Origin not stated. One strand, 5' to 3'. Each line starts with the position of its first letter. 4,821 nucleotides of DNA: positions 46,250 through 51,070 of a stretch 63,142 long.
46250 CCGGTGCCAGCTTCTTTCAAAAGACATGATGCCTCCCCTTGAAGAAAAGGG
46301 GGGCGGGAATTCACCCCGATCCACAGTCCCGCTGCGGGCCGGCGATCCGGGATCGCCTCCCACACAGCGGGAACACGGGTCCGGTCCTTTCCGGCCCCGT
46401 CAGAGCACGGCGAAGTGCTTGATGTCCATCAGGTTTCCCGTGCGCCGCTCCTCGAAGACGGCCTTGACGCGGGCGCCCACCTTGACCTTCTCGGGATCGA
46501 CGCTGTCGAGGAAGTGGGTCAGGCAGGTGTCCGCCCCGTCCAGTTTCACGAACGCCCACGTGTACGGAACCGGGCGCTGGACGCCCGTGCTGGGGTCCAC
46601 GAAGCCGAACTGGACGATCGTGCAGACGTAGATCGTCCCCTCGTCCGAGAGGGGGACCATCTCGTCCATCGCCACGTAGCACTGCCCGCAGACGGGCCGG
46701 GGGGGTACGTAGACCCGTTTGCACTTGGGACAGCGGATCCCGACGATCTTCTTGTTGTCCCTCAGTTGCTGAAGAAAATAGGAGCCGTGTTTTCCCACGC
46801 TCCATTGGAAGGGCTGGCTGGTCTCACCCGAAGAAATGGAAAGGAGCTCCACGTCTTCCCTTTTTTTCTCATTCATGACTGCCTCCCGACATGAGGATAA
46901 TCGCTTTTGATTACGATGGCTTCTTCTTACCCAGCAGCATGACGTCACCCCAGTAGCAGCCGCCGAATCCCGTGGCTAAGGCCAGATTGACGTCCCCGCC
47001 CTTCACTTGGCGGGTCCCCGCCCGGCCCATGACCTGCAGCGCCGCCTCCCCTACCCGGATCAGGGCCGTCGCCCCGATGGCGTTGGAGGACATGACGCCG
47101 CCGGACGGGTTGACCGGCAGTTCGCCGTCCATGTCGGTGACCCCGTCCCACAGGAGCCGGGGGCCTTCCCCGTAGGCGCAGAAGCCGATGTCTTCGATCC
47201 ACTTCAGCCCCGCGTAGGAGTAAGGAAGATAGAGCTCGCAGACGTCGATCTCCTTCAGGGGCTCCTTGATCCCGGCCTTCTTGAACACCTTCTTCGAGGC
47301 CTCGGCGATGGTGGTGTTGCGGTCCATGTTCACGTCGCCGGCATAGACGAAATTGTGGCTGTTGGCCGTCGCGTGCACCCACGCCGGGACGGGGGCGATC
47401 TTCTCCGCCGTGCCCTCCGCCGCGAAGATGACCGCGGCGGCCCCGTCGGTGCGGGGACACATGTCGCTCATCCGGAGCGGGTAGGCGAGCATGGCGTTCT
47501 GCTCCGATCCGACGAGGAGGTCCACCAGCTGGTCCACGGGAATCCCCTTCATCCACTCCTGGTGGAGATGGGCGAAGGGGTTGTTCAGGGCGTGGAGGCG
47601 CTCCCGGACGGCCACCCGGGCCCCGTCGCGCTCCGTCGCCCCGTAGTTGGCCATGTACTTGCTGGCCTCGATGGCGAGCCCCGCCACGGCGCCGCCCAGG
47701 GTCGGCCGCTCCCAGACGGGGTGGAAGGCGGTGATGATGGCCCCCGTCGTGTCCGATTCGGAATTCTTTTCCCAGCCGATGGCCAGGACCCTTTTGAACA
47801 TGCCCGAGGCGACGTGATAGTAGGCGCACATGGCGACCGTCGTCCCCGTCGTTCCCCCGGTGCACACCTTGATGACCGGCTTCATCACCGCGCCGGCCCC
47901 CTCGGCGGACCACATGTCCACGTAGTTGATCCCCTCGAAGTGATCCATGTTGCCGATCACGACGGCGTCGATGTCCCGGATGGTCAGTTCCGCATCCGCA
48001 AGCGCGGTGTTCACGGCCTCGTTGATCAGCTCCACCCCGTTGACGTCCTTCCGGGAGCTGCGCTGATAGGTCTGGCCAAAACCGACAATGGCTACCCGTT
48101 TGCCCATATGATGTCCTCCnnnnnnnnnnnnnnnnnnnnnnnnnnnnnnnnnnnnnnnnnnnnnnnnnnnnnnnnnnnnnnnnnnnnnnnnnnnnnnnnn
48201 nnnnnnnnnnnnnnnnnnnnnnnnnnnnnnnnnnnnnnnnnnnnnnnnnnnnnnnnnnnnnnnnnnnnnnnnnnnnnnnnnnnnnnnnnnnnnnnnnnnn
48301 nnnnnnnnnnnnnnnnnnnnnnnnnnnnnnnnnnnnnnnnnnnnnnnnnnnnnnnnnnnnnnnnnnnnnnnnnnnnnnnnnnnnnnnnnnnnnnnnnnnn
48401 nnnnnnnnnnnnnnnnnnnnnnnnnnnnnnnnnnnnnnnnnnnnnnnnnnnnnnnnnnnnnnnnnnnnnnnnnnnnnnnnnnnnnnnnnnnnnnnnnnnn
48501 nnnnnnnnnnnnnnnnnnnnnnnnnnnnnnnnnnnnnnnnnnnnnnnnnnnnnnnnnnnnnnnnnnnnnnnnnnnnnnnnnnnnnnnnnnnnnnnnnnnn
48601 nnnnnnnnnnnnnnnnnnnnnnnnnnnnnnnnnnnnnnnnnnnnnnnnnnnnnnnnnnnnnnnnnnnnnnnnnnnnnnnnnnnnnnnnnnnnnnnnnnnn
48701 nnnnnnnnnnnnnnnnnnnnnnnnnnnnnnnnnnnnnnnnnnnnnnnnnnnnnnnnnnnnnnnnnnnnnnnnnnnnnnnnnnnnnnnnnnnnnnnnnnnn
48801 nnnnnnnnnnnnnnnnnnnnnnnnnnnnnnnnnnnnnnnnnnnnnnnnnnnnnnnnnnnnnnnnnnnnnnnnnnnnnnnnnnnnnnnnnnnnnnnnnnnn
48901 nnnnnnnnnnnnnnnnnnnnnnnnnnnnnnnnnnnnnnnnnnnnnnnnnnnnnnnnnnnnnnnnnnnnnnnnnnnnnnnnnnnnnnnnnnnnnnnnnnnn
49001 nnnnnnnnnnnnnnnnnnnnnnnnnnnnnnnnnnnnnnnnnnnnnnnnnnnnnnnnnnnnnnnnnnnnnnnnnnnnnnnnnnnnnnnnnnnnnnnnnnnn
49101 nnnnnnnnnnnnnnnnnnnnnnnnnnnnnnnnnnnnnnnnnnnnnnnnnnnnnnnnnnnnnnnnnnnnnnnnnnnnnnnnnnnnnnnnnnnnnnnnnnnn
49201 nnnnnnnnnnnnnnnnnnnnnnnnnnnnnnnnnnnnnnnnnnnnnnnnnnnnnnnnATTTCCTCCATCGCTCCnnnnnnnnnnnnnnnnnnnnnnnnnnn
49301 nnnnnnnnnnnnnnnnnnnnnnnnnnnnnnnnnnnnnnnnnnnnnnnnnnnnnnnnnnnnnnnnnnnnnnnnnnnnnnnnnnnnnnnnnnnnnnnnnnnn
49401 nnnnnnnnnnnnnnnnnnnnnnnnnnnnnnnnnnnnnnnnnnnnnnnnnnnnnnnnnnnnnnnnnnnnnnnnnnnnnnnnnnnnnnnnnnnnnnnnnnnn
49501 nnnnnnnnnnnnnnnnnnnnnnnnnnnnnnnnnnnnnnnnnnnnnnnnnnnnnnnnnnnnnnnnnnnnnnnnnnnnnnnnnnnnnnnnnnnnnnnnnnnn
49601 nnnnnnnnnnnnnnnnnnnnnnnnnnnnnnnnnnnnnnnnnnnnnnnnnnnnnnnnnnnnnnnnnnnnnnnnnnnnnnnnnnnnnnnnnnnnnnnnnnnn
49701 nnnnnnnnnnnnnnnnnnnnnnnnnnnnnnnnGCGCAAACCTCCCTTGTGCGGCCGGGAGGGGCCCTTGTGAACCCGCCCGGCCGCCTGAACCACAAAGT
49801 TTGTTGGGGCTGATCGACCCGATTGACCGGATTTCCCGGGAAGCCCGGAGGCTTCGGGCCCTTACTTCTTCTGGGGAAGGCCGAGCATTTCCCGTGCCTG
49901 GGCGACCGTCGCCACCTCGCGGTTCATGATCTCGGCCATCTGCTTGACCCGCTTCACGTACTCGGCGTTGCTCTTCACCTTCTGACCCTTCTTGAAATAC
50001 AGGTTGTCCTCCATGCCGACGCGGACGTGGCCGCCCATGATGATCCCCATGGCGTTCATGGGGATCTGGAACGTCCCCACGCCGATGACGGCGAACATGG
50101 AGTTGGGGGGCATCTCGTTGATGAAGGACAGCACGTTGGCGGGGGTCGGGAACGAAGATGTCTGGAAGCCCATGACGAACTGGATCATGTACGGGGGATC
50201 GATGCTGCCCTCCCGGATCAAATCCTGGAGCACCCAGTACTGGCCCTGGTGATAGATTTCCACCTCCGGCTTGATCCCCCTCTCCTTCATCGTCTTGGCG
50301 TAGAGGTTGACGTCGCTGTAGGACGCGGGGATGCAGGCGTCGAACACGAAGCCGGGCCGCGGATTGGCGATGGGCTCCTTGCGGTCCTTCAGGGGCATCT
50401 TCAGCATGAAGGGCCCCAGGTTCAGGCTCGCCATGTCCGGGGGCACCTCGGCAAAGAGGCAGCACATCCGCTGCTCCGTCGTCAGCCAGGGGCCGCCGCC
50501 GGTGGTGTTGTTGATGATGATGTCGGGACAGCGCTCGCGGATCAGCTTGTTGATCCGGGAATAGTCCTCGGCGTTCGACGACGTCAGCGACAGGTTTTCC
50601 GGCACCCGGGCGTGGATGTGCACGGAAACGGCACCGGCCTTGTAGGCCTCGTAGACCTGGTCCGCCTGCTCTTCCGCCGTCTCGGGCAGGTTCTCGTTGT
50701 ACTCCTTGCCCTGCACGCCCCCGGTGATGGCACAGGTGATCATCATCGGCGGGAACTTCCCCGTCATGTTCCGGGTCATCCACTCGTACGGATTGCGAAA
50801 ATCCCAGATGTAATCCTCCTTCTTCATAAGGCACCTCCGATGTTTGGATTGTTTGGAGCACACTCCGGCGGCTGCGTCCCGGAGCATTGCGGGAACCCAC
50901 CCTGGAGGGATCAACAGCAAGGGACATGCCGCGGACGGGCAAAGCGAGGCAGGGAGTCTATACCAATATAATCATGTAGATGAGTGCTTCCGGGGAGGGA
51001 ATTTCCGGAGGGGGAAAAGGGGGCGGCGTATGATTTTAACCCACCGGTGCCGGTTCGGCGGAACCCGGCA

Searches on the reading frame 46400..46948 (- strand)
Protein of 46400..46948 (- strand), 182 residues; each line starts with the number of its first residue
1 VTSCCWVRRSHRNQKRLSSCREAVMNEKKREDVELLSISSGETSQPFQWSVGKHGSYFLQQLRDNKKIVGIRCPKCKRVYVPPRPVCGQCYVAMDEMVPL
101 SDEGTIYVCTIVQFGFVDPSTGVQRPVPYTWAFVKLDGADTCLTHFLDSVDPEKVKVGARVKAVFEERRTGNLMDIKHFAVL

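Call 68: search_protein_families(library=pfam, proteins=[window:46400-46948:-], max_evalue=0.00001)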
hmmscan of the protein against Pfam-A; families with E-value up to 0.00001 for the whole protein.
window:46400-46948:- (182 aa): 2 families
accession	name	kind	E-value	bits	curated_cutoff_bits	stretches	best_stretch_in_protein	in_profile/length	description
PF01796.24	OB_ChsH2_C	-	9.3e-14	51.5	27.1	1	98-166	2-65/65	ChsH2, C-terminal OB-fold domain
PF12172.15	zf-ChsH2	-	3.7e-08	33.5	23.2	1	67-91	8-32/37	ChsH2, rubredoxin-like zinc ribbon domain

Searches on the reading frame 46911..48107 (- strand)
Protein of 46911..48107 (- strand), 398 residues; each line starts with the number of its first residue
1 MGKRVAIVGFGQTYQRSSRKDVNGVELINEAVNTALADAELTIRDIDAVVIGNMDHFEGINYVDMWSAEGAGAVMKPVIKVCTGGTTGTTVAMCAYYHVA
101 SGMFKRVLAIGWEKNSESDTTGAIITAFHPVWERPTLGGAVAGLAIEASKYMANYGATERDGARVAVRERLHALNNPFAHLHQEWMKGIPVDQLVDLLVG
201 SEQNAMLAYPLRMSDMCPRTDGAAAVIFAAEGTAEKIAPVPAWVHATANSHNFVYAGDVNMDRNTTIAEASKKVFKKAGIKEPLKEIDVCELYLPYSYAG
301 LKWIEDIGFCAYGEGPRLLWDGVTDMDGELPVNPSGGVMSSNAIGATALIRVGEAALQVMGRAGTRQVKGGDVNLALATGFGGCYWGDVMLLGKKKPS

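Call 68: search_protein_families(library=pfam, proteins=[window:46911-48107:-], max_evalue=0.00001)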
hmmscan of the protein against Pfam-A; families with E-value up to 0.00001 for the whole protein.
window:46911-48107:- (398 aa): 2 families
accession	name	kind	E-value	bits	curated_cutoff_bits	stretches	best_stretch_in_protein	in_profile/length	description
PF22691.2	Thiolase_C_1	-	1.3e-29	103.2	28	1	264-387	17-136/144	Thiolase C-terminal domain-like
PF00108.29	Thiolase_N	-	6.6e-09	35.9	26.4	1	5-180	1-191/260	Thiolase, N-terminal domain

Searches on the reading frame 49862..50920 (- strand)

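Call 68: search_protein_families(library=pfam, proteins=[window:49862-50920:-], max_evalue=0.00001)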
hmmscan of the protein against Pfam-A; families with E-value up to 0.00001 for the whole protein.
window:49862-50920:- (352 aa): 1 family
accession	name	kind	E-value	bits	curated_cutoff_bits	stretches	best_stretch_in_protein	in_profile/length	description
PF05853.18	BKACE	-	1.1e-82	277.9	24.8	1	58-348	1-274/274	beta-keto acid cleavage enzyme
